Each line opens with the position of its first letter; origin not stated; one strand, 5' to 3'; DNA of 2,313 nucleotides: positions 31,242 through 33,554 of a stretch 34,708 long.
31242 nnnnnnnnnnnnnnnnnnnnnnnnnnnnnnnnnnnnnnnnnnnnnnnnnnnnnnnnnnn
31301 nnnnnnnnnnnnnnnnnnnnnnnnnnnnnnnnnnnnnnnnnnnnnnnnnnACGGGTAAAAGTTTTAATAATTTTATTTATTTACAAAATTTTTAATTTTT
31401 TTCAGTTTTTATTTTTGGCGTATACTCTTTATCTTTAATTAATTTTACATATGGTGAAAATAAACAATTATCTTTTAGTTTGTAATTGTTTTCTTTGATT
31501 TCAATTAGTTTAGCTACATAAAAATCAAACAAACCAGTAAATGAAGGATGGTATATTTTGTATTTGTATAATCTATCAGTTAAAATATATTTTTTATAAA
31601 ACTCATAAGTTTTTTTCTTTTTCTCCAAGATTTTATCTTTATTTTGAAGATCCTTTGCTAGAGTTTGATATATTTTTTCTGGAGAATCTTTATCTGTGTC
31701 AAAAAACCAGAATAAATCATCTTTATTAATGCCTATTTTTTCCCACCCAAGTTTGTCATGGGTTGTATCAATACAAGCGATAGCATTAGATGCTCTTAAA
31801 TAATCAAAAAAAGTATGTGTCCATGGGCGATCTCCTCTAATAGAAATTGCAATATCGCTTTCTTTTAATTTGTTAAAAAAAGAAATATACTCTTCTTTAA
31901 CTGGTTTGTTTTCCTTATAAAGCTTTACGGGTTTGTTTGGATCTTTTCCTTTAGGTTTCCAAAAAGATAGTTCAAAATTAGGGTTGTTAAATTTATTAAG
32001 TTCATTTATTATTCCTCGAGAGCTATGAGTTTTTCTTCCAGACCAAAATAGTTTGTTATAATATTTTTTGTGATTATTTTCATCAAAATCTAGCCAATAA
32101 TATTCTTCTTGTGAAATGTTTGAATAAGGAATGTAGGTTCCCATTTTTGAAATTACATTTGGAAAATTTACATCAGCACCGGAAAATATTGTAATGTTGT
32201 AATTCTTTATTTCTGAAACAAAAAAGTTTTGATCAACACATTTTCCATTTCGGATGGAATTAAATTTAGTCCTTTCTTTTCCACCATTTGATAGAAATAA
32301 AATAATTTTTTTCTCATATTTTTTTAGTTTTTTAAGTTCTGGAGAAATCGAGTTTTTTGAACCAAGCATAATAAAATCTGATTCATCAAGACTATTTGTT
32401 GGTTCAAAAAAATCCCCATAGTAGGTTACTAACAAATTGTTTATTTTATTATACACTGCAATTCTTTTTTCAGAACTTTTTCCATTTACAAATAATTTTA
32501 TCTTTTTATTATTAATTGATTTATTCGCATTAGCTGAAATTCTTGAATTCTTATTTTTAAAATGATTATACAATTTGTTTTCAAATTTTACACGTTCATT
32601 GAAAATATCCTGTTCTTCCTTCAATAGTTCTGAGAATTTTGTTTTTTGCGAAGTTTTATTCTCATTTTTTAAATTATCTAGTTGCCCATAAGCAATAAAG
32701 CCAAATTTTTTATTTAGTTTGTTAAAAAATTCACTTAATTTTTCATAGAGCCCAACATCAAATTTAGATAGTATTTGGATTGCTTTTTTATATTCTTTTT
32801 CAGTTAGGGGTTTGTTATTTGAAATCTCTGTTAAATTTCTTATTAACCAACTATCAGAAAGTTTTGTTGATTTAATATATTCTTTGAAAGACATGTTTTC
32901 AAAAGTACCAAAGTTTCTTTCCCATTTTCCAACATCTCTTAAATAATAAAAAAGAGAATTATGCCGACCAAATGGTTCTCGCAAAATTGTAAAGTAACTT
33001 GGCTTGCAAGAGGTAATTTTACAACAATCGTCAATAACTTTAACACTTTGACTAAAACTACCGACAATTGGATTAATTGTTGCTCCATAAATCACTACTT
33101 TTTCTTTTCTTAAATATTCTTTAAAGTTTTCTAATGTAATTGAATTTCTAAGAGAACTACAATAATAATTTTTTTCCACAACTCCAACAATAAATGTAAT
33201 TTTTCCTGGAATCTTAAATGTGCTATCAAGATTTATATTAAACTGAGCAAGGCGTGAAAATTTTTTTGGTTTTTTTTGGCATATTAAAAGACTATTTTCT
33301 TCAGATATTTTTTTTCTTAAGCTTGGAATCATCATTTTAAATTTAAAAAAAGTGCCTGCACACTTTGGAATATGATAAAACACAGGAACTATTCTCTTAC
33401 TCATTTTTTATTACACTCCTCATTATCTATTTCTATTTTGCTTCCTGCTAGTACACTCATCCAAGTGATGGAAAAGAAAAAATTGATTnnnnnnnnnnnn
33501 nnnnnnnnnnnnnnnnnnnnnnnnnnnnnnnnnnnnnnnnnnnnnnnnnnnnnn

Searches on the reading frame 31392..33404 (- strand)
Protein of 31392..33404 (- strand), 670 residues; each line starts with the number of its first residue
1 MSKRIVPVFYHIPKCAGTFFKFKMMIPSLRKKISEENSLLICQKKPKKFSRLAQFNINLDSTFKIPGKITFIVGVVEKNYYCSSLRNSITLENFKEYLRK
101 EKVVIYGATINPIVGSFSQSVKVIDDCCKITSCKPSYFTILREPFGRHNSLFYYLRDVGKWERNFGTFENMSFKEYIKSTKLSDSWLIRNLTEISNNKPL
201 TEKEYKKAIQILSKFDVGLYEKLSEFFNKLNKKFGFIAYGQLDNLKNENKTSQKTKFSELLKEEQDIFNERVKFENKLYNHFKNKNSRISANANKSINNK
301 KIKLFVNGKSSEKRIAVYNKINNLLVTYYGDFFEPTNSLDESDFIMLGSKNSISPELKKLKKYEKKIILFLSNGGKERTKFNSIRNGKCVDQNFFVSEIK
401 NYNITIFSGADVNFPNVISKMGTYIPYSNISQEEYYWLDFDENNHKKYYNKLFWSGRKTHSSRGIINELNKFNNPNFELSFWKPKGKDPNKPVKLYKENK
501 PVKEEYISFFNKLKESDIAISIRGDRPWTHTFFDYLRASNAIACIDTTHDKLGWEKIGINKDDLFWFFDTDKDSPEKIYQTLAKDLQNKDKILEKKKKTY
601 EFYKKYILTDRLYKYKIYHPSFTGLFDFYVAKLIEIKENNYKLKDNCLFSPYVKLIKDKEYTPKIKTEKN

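Call 5: search_protein_families(library=pfam, proteins=[window:31392-33404:-], max_evalue=1)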
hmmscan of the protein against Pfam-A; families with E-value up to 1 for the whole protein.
window:31392-33404:- (670 aa): 0 families

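Call 6: search_protein_families(library=ncbifam, proteins=[window:31392-33404:-], max_evalue=1)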
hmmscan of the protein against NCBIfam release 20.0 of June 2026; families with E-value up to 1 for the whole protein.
window:31392-33404:- (670 aa): 0 families

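Call 64: search_protein_families(library=phrogs, proteins=[window:31392-33404:-], max_evalue=0.001)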
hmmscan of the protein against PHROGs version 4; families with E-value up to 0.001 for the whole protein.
window:31392-33404:- (670 aa): 0 families

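Call 68: search_solved_structures(query=A6, max_evalue=1)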
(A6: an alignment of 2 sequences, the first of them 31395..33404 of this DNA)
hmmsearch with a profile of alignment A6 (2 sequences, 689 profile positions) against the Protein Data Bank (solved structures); distinct sequences matched with E-value up to 1: 0.

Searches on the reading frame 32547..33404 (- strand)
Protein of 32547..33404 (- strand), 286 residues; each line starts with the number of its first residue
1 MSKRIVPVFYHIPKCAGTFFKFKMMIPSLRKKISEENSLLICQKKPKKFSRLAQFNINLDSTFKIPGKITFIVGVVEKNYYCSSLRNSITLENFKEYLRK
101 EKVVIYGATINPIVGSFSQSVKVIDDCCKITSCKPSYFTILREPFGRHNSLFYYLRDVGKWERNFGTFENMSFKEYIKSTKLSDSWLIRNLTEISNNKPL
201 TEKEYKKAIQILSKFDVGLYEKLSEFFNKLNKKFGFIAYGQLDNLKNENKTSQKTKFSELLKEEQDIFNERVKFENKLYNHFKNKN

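Call 59: search_protein_families(library=pfam, proteins=[window:32547-33404:-], max_evalue=10)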
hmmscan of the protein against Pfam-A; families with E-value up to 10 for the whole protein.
seq(286 aa): 2 families
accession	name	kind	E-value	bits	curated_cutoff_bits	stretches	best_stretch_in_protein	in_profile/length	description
PF24172.1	CdiI_ImmP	-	0.2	12.4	33.2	1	216-267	16-69/129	CdiI immunity protein EcoliA0-like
PF13125.11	DUF3958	-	0.23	12.2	26.3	1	191-283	10-102/107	Protein of unknown function (DUF3958)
